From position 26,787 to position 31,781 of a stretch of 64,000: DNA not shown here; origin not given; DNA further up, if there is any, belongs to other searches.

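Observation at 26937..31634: Giant soluble fusion of an M48-type zinc peptidase with an ABC1/UbiB-type atypical kinase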

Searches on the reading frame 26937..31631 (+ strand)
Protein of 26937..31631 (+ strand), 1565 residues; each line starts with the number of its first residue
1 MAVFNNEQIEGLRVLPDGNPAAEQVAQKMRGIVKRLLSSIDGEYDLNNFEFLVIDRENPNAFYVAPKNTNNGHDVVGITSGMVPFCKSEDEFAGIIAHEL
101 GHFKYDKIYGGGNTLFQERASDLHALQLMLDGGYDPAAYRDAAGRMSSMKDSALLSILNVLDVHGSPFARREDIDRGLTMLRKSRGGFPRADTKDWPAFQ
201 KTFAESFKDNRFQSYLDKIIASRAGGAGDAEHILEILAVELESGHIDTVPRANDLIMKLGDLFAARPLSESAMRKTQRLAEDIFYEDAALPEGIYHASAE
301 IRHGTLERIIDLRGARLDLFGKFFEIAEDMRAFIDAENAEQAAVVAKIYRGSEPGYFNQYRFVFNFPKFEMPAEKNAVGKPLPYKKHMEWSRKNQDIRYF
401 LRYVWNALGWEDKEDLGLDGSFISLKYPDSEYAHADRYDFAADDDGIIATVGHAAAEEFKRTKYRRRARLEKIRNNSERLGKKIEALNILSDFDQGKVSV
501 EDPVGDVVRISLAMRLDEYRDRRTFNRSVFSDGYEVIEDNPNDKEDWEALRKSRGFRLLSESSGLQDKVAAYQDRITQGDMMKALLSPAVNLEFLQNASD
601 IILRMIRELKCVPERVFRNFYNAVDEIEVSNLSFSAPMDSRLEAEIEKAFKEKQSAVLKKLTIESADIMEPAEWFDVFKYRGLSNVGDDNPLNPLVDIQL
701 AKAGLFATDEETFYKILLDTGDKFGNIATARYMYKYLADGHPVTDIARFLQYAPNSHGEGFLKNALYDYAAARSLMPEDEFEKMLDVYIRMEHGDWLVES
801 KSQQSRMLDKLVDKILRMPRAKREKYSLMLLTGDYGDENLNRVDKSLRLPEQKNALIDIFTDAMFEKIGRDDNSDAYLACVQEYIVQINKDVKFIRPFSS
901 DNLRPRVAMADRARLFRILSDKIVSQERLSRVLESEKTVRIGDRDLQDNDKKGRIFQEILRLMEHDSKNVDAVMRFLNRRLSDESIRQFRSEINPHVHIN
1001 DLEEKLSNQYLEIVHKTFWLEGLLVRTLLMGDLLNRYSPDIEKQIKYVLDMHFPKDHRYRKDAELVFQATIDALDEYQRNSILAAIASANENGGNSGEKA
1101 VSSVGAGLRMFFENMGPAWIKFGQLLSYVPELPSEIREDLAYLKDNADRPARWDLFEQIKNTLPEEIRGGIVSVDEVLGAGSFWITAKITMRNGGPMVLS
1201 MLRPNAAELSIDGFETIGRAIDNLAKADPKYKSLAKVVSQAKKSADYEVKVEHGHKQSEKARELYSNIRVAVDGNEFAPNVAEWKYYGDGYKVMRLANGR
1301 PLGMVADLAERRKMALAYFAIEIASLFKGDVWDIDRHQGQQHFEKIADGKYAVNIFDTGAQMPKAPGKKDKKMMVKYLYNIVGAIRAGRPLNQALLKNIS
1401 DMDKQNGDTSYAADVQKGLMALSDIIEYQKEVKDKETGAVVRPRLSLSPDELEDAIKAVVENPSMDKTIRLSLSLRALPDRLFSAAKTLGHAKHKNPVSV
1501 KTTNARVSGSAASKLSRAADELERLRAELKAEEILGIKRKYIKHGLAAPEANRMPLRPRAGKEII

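Call 4: search_protein_families(library=pfam, proteins=[window:26937-31631:+], max_evalue=1)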
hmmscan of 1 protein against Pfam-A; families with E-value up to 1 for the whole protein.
window:26937-31631:+ (1565 aa): 4 families
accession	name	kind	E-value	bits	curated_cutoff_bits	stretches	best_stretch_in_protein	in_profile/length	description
PF01435.24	Peptidase_M48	-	2.1e-08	34.6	20.3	1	26-106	4-79/186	Peptidase family M48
PF05037.18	DUF669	-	0.038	14.6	21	1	1334-1442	3-112/138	Protein of unknown function (DUF669)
PF14536.11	DUF4441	-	0.082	13.5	24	1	761-817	46-102/116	Domain of unknown function (DUF4441)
PF08389.18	Xpo1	-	0.29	11.6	22.7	1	955-1016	27-85/147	Exportin 1-like protein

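Call 5: search_protein_families(library=ncbifam, proteins=[window:26937-31631:+], max_evalue=1)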
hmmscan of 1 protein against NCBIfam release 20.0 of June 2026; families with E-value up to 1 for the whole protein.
window:26937-31631:+ (1565 aa): 7 families
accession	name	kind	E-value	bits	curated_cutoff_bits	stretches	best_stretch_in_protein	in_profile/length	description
TIGR01982.1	UbiB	equivalog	2.4e-11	42.9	487.55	1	1094-1342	38-288/436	2-polyprenylphenol 6-hydroxylase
NF003404.0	PRK04750.1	equivalog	5.8e-08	31.8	667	1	1096-1310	43-256/529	ubiquinone biosynthesis regulatory protein kinase UbiB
NF002826.0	PRK03001.1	equivalog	1.9e-05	24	369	1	23-108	60-141/285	zinc metalloprotease HtpX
NF002363.0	PRK01345.1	equivalog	3e-05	23.3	422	1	22-105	58-137/318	zinc metalloprotease HtpX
NF002669.0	PRK02391.1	equivalog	0.0033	16.6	341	1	43-105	89-147/298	zinc metalloprotease HtpX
NF003425.0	PRK04897.1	equivalog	0.019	14.2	355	1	52-105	101-150/298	zinc metalloprotease HtpX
NF052400.1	M48_BAM_BepA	equivalog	0.03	13.1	570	1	49-102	91-137/483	beta-barrel assembly-enhancing protease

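Call 9: find_homologous_proteins(query=window:26937-31631:+, max_evalue=0.001)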
Query window:26937-31631:+ (1565 aa): 1 proteins with E <= 0.001 among 8000 candidates.
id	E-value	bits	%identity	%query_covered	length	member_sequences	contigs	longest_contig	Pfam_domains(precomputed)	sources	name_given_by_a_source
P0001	0.0e+0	3524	100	100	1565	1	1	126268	PF01435.25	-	-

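Call 11: search_solved_structures(query=window:26937-31631:+, max_evalue=1, show_alignments=3)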
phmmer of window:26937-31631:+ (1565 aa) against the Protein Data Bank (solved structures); distinct sequences matched with E-value up to 1: 3.
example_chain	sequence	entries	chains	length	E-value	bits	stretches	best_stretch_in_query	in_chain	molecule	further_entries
4qhi_A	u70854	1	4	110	0.11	13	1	28-109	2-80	Uncharacterized protein MJ1213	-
4qhf_A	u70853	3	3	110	0.38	11.2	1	28-109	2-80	Uncharacterized protein MJ1213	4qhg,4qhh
4qhj_A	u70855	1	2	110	0.38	11.2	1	28-109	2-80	Uncharacterized protein MJ1213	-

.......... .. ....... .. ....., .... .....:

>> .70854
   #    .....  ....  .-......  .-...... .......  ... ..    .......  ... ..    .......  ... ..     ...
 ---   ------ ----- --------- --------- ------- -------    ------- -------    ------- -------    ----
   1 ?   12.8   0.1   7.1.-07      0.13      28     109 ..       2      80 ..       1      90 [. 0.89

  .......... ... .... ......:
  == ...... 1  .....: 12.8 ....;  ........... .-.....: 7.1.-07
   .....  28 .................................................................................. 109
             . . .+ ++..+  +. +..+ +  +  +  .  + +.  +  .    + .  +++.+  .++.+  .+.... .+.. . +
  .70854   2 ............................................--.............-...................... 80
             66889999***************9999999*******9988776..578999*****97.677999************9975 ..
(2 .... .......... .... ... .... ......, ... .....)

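Call 12: find_encoding_contigs(protein=P0001, flank=10000, max_places=6)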
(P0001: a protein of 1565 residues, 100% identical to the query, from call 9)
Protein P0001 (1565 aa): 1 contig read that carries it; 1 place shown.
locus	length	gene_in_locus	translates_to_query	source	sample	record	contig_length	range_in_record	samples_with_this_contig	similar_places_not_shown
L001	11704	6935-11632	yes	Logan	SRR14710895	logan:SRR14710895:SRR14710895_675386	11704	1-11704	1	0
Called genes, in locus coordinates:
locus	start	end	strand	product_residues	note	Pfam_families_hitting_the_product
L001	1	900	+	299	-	?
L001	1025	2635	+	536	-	-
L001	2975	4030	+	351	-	PF02504:FA_synthesis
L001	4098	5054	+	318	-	PF00765:Autoind_synth (weak), PF13444:Acetyltransf_5, PF21926:FeeM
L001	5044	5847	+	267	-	PF01553:Acyltransferase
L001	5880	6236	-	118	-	-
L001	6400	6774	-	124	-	PF01638:HxlR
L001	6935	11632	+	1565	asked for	PF01435:Peptidase_M48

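Call 24: find_related_loci(query=window:26937-31631:+, collection=genome_contigs, flank=10000)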
Query window:26937-31631:+ (1565 aa) in genome_contigs; peptide patterns used: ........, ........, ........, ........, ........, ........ (x = any residue, [..] = any of these).
22 stretches matched a pattern, but none encodes a relative of the query by tblastn (E <= 1e-3).

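Call 26: search_protein_families(library=padloc, proteins=[window:26937-31631:+], max_evalue=0.01)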
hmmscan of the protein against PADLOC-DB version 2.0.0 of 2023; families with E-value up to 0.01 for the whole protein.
window:26937-31631:+ (1565 aa): 0 families

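Call 35: search_solved_structures(query=A1, max_evalue=1, show_alignments=3)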
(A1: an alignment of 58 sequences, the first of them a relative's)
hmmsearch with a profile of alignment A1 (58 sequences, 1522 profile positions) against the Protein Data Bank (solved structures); distinct sequences matched with E-value up to 1: 14.
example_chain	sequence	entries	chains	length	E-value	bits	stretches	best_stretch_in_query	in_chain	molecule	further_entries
3c37_A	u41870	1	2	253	8.2e-21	77.1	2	31-111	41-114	Peptidase, M48 family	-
6ait_A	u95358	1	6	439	2.8e-14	55.4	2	32-113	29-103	Beta-barrel assembly-enhancing protease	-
6sar_A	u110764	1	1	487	3.9e-14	54.9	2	32-113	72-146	Beta-barrel assembly-enhancing protease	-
28jr_F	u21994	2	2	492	4.2e-14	54.8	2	32-113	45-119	Beta-barrel assembly-enhancing protease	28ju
28jl_F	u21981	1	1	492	5.2e-14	54.5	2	32-113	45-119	Beta-barrel assembly-enhancing protease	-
28jq_F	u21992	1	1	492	6e-14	54.3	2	32-112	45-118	Beta-barrel assembly-enhancing protease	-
3cqb_A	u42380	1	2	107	5.3e-05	24.7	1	57-109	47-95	Probable protease htpX homolog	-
5i8l_A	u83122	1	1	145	0.24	12.5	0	131-158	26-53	Lysozyme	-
4il3_A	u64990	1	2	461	0.28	12.3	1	61-112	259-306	Ste24p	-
5oqm_k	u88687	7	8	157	0.68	11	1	616-723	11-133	Mediator of RNA polymerase II transcription subunit 10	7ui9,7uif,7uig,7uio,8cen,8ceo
8w6e_A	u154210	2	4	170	0.72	10.9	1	261-353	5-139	HBC599 in complex with wFAP1.1 | wFAP1.1 structure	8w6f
6bh8_A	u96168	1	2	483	0.87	10.7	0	91-115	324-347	CAAX prenyl protease 1 homolog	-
5syt_A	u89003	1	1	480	0.88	10.7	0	91-115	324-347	CAAX prenyl protease 1 homolog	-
4aw6_A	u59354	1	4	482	0.88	10.7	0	91-115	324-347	CAAX PRENYL PROTEASE 1 HOMOLOG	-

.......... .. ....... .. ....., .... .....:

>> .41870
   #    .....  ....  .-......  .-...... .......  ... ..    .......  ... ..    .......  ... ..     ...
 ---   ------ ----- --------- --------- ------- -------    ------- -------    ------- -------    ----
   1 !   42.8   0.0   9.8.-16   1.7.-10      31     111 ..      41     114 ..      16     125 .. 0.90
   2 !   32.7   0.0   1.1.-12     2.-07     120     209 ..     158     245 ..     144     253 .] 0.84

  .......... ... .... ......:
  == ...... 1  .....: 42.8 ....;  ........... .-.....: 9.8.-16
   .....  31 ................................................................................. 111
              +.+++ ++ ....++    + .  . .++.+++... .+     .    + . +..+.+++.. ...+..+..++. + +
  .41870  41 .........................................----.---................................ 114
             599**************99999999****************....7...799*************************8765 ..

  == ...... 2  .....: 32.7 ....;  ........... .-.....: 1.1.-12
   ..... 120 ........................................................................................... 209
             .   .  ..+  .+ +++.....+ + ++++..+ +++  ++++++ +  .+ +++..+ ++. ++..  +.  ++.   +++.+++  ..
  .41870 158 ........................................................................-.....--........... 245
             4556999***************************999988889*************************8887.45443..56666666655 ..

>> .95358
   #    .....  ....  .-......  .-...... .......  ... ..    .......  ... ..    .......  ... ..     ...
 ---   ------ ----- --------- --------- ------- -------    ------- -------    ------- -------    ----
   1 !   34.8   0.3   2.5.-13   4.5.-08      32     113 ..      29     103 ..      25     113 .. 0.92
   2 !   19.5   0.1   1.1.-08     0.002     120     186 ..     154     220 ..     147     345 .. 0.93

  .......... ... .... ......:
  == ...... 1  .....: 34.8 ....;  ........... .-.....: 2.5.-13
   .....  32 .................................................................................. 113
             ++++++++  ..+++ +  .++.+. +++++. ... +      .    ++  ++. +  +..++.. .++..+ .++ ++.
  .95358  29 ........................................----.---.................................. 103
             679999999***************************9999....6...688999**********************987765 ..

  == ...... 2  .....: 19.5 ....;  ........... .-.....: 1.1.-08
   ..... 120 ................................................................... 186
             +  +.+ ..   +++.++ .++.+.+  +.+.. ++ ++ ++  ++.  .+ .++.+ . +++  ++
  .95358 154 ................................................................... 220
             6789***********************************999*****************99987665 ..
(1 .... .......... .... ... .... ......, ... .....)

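Call 36: find_homologous_proteins(query=A1, max_evalue=0.00001)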
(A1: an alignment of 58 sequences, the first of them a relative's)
Query A1 (58 sequences) (1565 aa, profile of the alignment): 6 proteins with E <= 0.00001 among 8000 candidates.
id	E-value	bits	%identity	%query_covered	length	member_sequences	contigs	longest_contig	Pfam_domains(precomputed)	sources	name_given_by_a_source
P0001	0.0e+0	1392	100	100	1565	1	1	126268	PF01435.25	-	-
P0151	2.8e-13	67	35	5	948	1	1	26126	PF01435.25,PF25174.2,PF23381.2,PF23342.2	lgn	-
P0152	6.7e-12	63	34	5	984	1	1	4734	PF01435.25,PF25174.2,PF23381.2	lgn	-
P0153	1.1e-9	55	46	3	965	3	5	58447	PF01435.25,PF13360.14,PF25174.2,PF23381.2,PF25175.2,PF26550.2,PF24817.2,PF24796.2,PF23414.2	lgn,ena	-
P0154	1.6e-9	55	36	4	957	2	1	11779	PF01435.25,PF25174.2,PF23381.2,PF23414.2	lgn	-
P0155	2.7e-8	51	36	7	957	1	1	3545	PF01435.25,PF25174.2,PF23381.2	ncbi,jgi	jgi:WD40 repeat protein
